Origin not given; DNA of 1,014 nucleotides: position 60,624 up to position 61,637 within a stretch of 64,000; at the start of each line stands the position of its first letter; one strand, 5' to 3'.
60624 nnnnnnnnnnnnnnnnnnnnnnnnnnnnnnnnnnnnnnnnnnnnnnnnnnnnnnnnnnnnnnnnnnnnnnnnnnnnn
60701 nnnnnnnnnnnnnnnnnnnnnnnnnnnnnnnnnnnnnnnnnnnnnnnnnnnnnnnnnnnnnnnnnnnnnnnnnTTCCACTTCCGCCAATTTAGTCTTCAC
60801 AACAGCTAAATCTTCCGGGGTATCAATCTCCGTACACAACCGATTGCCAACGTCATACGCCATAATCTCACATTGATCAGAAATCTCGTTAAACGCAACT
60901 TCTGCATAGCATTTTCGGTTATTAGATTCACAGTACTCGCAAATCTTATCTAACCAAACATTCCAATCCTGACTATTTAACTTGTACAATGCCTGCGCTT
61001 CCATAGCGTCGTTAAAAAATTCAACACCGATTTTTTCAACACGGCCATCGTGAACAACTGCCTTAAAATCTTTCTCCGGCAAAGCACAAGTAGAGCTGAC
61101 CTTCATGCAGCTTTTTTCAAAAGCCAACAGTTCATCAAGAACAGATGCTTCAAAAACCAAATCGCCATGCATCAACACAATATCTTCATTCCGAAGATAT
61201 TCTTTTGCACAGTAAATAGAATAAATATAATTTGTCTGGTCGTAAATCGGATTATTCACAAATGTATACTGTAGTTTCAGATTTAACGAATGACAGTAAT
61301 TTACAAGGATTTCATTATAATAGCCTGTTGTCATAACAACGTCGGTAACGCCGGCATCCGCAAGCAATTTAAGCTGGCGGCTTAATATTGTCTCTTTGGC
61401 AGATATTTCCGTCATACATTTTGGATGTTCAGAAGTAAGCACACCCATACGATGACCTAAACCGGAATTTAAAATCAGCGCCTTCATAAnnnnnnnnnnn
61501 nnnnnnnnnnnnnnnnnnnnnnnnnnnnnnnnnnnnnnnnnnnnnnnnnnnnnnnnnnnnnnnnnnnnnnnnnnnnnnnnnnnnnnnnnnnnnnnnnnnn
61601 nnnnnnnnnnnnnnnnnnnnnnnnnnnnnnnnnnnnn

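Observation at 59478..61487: Unusual three-domain architecture: two different nucleotidyltransferase domains fused upstream of PEP mutase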

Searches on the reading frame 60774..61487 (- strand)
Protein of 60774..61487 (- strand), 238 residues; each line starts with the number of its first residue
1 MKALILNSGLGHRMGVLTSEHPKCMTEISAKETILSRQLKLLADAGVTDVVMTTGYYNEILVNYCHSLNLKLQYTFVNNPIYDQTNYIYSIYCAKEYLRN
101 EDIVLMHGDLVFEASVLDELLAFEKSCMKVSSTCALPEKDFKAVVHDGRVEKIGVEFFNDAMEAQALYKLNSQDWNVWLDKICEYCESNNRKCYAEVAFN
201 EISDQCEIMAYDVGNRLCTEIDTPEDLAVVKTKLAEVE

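Call 22: search_protein_representatives(protein=window:60774-61487:-)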
Query: 238 residues. Proteins with E-value up to 0.001 (for the whole library): 6448; up to 1e-10: 1904; up to 1e-30: 193. The best 150 are listed.
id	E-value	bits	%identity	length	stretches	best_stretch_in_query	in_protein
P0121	1.4e-106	371.7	68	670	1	1-238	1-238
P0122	1.0e-89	316.6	60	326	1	1-238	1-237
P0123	2.7e-88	312.0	62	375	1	1-238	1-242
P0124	4.2e-86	304.8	61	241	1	1-233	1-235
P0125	4.3e-83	295.0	58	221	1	1-218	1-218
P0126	1.2e-80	287.0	58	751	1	1-237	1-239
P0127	1.9e-80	286.3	58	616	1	1-233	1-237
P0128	2.3e-78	279.5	57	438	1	1-238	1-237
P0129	2.7e-74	266.2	59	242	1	25-238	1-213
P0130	1.2e-68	247.7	50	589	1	1-234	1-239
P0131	1.0e-66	241.4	51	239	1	1-235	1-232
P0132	5.1e-66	239.1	48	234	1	1-232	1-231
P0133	2.4e-64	233.6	58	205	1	1-198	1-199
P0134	3.6e-64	233.1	48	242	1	1-230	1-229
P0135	4.0e-64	232.9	47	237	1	1-234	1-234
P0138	3.5e-61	223.3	47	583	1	1-236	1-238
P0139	1.7e-60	221.1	46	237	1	1-234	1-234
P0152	1.2e-52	195.4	47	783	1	16-228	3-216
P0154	7.2e-51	189.5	42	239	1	1-234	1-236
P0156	3.6e-50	187.2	44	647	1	1-230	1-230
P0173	2.1e-47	178.2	43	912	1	1-233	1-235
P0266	2.0e-36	142.3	33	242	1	1-237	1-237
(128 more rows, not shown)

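Call 24: search_protein_families(library=pfam, proteins=[P0121, P0123, P0126, P0127, P0128, P0130, P0138, P0152, P0156, P0173], max_evalue=0.00001)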
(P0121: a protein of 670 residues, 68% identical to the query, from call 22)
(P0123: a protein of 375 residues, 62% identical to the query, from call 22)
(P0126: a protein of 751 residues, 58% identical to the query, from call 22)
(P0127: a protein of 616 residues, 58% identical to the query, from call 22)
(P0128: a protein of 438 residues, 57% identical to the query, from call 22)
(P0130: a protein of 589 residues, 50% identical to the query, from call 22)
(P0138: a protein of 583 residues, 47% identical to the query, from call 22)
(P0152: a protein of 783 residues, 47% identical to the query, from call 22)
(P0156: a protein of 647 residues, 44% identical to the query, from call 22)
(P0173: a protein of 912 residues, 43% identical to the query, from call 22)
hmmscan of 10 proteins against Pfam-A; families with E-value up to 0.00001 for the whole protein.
P0121 (670 aa): 4 families
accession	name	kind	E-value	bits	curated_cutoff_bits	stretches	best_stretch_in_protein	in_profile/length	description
PF13714.12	PEP_mutase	-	8e-53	179.9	31.5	1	390-643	4-239/240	Phosphoenolpyruvate phosphomutase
PF01467.32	CTP_transf_like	-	1.7e-09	38.5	21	1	249-342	7-101/133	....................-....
PF12804.13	NTP_transf_3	-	6.1e-09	36.7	27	1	3-124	1-111/160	MobA-like NTP transferase domain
PF00483.29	NTP_transferase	-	2.4e-06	27.7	21.2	1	2-124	1-124/245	Nucleotidyl transferase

P0123 (375 aa): 4 families
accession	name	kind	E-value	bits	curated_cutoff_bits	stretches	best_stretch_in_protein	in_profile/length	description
PF12804.13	NTP_transf_3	-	4.6e-11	43.6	27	1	3-122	1-110/160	MobA-like NTP transferase domain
PF01467.32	CTP_transf_like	-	6e-10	39.9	21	1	253-347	7-102/133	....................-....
PF20202.4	DUF6564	-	1.5e-08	35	25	1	26-153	9-141/230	Domain of unknown function (DUF6564)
PF00483.29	NTP_transferase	-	2.6e-08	34.2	21.2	1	2-124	1-129/245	Nucleotidyl transferase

P0126 (751 aa): 7 families
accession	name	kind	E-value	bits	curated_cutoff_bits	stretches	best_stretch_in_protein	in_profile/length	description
PF00465.25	Fe-ADH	-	2.8e-37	128.3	31.3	1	381-539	5-168/168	Iron-containing alcohol dehydrogenase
PF25137.1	ADH_Fe_C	-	3.4e-20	73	27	1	552-746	3-193/194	Fe-containing alcohol dehydrogenase family, C-terminal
PF01467.32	CTP_transf_like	-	9.5e-14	52.2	21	1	251-345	7-102/133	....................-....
PF12804.13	NTP_transf_3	-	2.5e-10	41.2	27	1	3-122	1-110/160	MobA-like NTP transferase domain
PF13685.12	Fe-ADH_2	-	1.2e-09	38.8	28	1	390-546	10-149/149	Iron-containing alcohol dehydrogenase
PF00483.29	NTP_transferase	-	3e-09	37.3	21.2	1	2-124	1-126/245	Nucleotidyl transferase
PF20202.4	DUF6564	-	1.5e-07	31.8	25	1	31-132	14-121/230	Domain of unknown function (DUF6564)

P0127 (616 aa): 5 families
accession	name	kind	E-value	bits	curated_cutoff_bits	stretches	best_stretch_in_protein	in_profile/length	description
PF00465.25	Fe-ADH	-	9.8e-37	126.6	31.3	1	254-411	4-167/168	Iron-containing alcohol dehydrogenase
PF25137.1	ADH_Fe_C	-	6.7e-26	91.6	27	1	425-615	3-193/194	Fe-containing alcohol dehydrogenase family, C-terminal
PF00483.29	NTP_transferase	-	1.2e-12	48.4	21.2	1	2-118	1-119/245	Nucleotidyl transferase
PF12804.13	NTP_transf_3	-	2e-10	41.5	27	1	3-127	1-116/160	MobA-like NTP transferase domain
PF13685.12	Fe-ADH_2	-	4.2e-09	37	28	0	259-347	5-95/149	Iron-containing alcohol dehydrogenase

P0128 (438 aa): 3 families
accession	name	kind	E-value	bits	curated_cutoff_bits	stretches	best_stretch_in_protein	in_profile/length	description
PF01467.32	CTP_transf_like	-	1.2e-11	45.3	21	1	247-340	6-100/133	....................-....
PF12804.13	NTP_transf_3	-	4e-09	37.3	27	1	3-124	1-112/160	MobA-like NTP transferase domain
PF00483.29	NTP_transferase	-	1.4e-06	28.5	21.2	1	2-115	1-120/245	Nucleotidyl transferase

P0130 (589 aa): 5 families
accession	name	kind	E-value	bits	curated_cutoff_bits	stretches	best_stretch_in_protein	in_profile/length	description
PF00465.25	Fe-ADH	-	2.4e-29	102.5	31.3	1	240-379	10-168/168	Iron-containing alcohol dehydrogenase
PF25137.1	ADH_Fe_C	-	9.2e-21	74.8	27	1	391-580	2-192/194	Fe-containing alcohol dehydrogenase family, C-terminal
PF00483.29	NTP_transferase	-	8.6e-12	45.6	21.2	1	3-116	2-116/245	Nucleotidyl transferase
PF13685.12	Fe-ADH_2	-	6.2e-11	43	28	1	239-386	5-149/149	Iron-containing alcohol dehydrogenase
PF12804.13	NTP_transf_3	-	3.3e-10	40.8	27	1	4-134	2-124/160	MobA-like NTP transferase domain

P0138 (583 aa): 6 families
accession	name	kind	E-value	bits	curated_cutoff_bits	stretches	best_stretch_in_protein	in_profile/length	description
PF00465.25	Fe-ADH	-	3.7e-26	92.2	31.3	1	241-375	14-167/168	Iron-containing alcohol dehydrogenase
PF25137.1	ADH_Fe_C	-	1.1e-14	55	27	1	391-574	5-192/194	Fe-containing alcohol dehydrogenase family, C-terminal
PF13685.12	Fe-ADH_2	-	5.1e-11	43.2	28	1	246-383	16-149/149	Iron-containing alcohol dehydrogenase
PF12804.13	NTP_transf_3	-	1.1e-08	35.8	27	1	3-127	1-115/160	MobA-like NTP transferase domain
PF20202.4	DUF6564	-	1.5e-06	28.5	25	1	29-131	12-120/230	Domain of unknown function (DUF6564)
PF00483.29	NTP_transferase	-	5.4e-06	26.6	21.2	0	2-150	1-150/245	Nucleotidyl transferase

P0152 (783 aa): 4 families
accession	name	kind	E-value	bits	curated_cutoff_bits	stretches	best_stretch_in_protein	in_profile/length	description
PF00465.25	Fe-ADH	-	2.3e-28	99.3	31.3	1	236-398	11-167/168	Iron-containing alcohol dehydrogenase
PF25137.1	ADH_Fe_C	-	1.1e-17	64.8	27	1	414-592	5-190/194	Fe-containing alcohol dehydrogenase family, C-terminal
PF13685.12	Fe-ADH_2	-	1.9e-07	31.6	28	0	275-315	55-95/149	Iron-containing alcohol dehydrogenase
PF12804.13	NTP_transf_3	-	4.2e-06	27.5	27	1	9-109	15-108/160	MobA-like NTP transferase domain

P0156 (647 aa): 5 families
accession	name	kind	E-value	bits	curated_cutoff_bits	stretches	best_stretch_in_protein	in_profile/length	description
PF00465.25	Fe-ADH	-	5.3e-25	88.4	31.3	1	280-424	18-167/168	Iron-containing alcohol dehydrogenase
PF25137.1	ADH_Fe_C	-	1.6e-15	57.7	27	1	496-617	37-164/194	Fe-containing alcohol dehydrogenase family, C-terminal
PF12804.13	NTP_transf_3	-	2.1e-09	38.2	27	1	4-129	2-121/160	MobA-like NTP transferase domain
PF00483.29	NTP_transferase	-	8.1e-09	35.8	21.2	1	2-121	1-127/245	Nucleotidyl transferase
PF13685.12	Fe-ADH_2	-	3.7e-07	30.7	28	1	279-429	13-146/149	Iron-containing alcohol dehydrogenase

P0173 (912 aa): 5 families
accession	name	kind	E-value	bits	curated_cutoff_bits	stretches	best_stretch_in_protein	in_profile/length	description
PF04991.19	LicD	-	7e-36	124.9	22.6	1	657-883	1-227/227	LicD family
PF00465.25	Fe-ADH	-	2.9e-34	118.5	31.3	1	247-403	5-168/168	Iron-containing alcohol dehydrogenase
PF25137.1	ADH_Fe_C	-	6.3e-15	55.8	27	1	416-532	3-108/194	Fe-containing alcohol dehydrogenase family, C-terminal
PF12804.13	NTP_transf_3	-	4.2e-11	43.7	27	1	4-123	2-110/160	MobA-like NTP transferase domain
PF13685.12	Fe-ADH_2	-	1.6e-08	35.1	28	1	250-339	4-95/149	Iron-containing alcohol dehydrogenase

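Call 26: find_encoding_contigs(protein=P0127, flank=8000, max_places=4)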
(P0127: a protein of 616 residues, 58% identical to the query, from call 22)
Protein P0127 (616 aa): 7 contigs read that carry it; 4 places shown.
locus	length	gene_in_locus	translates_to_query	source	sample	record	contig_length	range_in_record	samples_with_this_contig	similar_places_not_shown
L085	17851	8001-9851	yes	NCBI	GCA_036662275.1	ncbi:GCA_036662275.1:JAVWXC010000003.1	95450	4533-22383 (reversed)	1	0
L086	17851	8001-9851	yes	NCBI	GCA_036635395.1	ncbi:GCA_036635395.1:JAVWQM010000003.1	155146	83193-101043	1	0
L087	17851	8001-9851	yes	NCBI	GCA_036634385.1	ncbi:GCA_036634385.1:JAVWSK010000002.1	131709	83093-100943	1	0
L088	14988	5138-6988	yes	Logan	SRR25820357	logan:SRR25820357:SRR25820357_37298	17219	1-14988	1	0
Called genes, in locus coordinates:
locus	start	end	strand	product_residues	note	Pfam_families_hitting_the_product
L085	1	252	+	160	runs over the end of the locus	PF22674:C2185-like_N (weak)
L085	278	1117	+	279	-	PF00535:Glycos_transf_2, PF10111:Glyco_tranf_2_2, PF13641:Glyco_tranf_2_3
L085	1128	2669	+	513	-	PF13243:SQHop_cyclase_C (faint), PF01209:Ubie_methyltran (weak), PF13489:Methyltransf_23, PF08241:Methyltransf_11, PF13649:Methyltransf_25, PF13847:Methyltransf_31, PF08242:Methyltransf_12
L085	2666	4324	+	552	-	PF04464:Glyphos_transf (weak)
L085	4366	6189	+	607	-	PF00884:Sulfatase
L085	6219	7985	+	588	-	-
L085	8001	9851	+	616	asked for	PF00483:NTP_transferase, PF12804:NTP_transf_3, PF00465:Fe-ADH, PF13685:Fe-ADH_2 (faint), PF25137:ADH_Fe_C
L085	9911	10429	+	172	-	PF01583:APS_kinase, PF06414:Zeta_toxin (weak)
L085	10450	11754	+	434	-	PF01467:CTP_transf_like, PF13714:PEP_mutase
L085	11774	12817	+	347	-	PF13489:Methyltransf_23, PF08241:Methyltransf_11 (weak), PF08242:Methyltransf_12 (weak), PF13847:Methyltransf_31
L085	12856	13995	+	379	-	PF02776:TPP_enzyme_N, PF02775:TPP_enzyme_C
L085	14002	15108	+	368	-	PF02350:Epimerase_2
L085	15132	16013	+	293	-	PF00483:NTP_transferase, PF12804:NTP_transf_3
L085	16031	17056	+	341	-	PF01073:3Beta_HSD, PF01370:Epimerase, PF02719:Polysacc_synt_2, PF04321:RmlD_sub_bind, PF07993:NAD_binding_4, PF16363:GDP_Man_Dehyd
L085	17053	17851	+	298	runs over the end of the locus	PF01073:3Beta_HSD, PF01370:Epimerase, PF04321:RmlD_sub_bind, PF02719:Polysacc_synt_2 (weak), PF07993:NAD_binding_4, PF16363:GDP_Man_Dehyd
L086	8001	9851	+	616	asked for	PF00483:NTP_transferase, PF12804:NTP_transf_3, PF00465:Fe-ADH, PF13685:Fe-ADH_2 (faint), PF25137:ADH_Fe_C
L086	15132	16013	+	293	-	PF00483:NTP_transferase, PF12804:NTP_transf_3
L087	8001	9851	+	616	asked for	PF00483:NTP_transferase, PF12804:NTP_transf_3, PF00465:Fe-ADH, PF13685:Fe-ADH_2 (faint), PF25137:ADH_Fe_C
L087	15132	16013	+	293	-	PF00483:NTP_transferase, PF12804:NTP_transf_3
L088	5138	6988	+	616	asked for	PF00483:NTP_transferase, PF12804:NTP_transf_3, PF00465:Fe-ADH, PF13685:Fe-ADH_2 (faint), PF25137:ADH_Fe_C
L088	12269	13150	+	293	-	PF00483:NTP_transferase, PF12804:NTP_transf_3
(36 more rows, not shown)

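Call 27: find_encoding_contigs(protein=P0126, flank=7000, max_places=2)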
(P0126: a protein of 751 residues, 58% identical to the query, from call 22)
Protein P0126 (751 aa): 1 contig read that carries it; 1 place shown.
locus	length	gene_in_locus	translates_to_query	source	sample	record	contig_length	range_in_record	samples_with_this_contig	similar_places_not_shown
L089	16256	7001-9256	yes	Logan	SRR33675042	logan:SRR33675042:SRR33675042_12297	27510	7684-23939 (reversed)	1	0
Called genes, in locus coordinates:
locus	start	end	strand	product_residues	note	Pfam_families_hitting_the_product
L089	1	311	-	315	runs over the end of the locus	PF04991:LicD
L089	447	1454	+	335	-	PF04991:LicD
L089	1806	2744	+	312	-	-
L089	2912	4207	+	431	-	PF01467:CTP_transf_like, PF13714:PEP_mutase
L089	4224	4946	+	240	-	PF00149:Metallophos, PF12850:Metallophos_2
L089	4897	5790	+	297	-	PF04991:LicD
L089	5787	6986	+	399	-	PF00535:Glycos_transf_2, PF10111:Glyco_tranf_2_2, PF13641:Glyco_tranf_2_3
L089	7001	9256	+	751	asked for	PF00483:NTP_transferase, PF12804:NTP_transf_3, PF20202:DUF6564, PF01467:CTP_transf_like, PF00465:Fe-ADH, PF13685:Fe-ADH_2, PF25137:ADH_Fe_C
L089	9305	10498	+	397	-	PF22674:C2185-like_N, PF04991:LicD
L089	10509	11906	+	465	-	-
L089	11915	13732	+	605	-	PF22674:C2185-like_N (faint), PF13243:SQHop_cyclase_C (faint), PF05148:Methyltransf_8, PF13489:Methyltransf_23 (weak), PF08241:Methyltransf_11, PF08242:Methyltransf_12, PF13649:Methyltransf_25, PF13847:Methyltransf_31, +1 more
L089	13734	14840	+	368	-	PF00535:Glycos_transf_2, PF10111:Glyco_tranf_2_2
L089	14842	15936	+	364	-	PF02350:Epimerase_2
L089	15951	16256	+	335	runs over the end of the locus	PF01073:3Beta_HSD, PF01370:Epimerase, PF02719:Polysacc_synt_2, PF07993:NAD_binding_4 (weak), PF16363:GDP_Man_Dehyd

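Call 28: find_encoding_contigs(protein=P0128, flank=7000, max_places=2)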
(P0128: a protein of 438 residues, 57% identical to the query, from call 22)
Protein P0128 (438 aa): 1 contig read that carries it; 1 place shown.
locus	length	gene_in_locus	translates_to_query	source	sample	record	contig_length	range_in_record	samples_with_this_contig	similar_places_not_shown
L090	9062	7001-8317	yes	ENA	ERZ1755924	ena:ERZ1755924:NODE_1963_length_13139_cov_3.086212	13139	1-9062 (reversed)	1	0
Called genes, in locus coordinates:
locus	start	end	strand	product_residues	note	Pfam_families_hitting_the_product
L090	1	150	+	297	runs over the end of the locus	PF00248:Aldo_ket_red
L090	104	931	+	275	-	PF02348:CTP_transf_3, PF12804:NTP_transf_3 (weak)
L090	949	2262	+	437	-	PF00202:Aminotran_3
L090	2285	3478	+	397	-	PF00155:Aminotran_1_2, PF01041:DegT_DnrJ_EryC1, PF01053:Cys_Met_Meta_PP (weak)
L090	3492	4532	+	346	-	PF03102:NeuB, PF08666:SAF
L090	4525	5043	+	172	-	PF13302:Acetyltransf_3, PF13420:Acetyltransf_4 (weak), PF00583:Acetyltransf_1, PF13673:Acetyltransf_10 (faint), PF13508:Acetyltransf_7 (weak), PF08445:FR47 (weak)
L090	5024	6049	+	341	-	-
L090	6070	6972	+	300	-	PF08241:Methyltransf_11 (weak), PF13649:Methyltransf_25 (weak)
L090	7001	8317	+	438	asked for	PF00483:NTP_transferase (weak), PF12804:NTP_transf_3, PF01467:CTP_transf_like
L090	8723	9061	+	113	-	?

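Call 29: find_encoding_contigs(protein=P0173, flank=7000, max_places=2)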
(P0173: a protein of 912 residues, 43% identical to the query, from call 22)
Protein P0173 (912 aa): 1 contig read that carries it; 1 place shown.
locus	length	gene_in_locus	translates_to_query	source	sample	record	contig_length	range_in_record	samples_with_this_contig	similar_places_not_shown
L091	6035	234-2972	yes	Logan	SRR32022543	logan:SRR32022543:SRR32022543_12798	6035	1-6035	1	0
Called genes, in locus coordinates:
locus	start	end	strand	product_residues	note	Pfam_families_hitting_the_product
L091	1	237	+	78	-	?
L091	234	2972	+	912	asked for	PF12804:NTP_transf_3, PF00465:Fe-ADH, PF13685:Fe-ADH_2 (weak), PF25137:ADH_Fe_C, PF04991:LicD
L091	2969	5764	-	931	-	PF17101:Stealth_CR1 (weak), PF11380:Stealth_CR2, PF17102:Stealth_CR3, PF17103:Stealth_CR4 (weak)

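Call 30: find_encoding_contigs(protein=P0123, flank=7000, max_places=2)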
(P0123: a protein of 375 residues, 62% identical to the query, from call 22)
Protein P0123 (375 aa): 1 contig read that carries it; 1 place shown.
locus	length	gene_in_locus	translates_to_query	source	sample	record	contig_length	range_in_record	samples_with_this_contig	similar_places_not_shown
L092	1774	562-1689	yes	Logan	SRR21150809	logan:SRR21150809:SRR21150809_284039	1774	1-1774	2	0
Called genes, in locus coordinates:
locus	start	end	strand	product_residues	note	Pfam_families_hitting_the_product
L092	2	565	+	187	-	?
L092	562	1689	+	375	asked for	PF00483:NTP_transferase, PF12804:NTP_transf_3, PF20202:DUF6564, PF01467:CTP_transf_like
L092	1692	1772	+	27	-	?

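Call 31: find_encoding_contigs(protein=P0124, flank=7000, max_places=2)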
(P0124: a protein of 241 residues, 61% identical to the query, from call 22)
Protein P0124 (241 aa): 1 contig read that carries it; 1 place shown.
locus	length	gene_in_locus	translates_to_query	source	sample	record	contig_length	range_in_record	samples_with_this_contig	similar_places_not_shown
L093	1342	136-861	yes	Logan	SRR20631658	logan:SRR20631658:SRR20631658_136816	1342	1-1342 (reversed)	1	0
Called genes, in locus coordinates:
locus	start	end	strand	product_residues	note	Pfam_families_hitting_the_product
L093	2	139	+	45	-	?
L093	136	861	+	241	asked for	PF00483:NTP_transferase (weak), PF12804:NTP_transf_3, PF20202:DUF6564 (weak)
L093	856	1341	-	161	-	?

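Call 32: find_encoding_contigs(protein=P0131, flank=7000, max_places=2)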
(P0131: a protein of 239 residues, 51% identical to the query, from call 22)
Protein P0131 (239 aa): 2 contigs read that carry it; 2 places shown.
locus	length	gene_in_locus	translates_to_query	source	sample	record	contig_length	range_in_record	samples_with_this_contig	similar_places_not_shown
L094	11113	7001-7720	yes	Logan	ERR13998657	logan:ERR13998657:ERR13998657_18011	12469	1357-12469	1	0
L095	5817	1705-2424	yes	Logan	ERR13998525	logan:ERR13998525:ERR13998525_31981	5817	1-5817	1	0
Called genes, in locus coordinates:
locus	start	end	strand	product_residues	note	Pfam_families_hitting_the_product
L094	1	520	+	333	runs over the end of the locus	PF02518:HATPase_c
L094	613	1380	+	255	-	PF00005:ABC_tran, PF13304:AAA_21 (faint)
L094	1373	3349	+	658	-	PF02687:FtsX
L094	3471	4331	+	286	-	PF02811:PHP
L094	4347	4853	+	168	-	PF00448:SRP54 (weak), PF01583:APS_kinase, PF06414:Zeta_toxin (weak), PF01656:CbiA (weak)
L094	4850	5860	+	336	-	PF04055:Radical_SAM, PF13186:SPASM (weak)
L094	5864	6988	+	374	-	PF02776:TPP_enzyme_N, PF02775:TPP_enzyme_C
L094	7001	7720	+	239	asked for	PF00483:NTP_transferase (weak), PF12804:NTP_transf_3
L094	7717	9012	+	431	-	PF01467:CTP_transf_like, PF13714:PEP_mutase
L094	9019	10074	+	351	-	PF00465:Fe-ADH, PF13685:Fe-ADH_2 (faint), PF25137:ADH_Fe_C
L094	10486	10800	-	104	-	-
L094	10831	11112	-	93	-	?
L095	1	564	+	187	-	?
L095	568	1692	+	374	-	PF02776:TPP_enzyme_N, PF02775:TPP_enzyme_C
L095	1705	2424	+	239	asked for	PF00483:NTP_transferase (weak), PF12804:NTP_transf_3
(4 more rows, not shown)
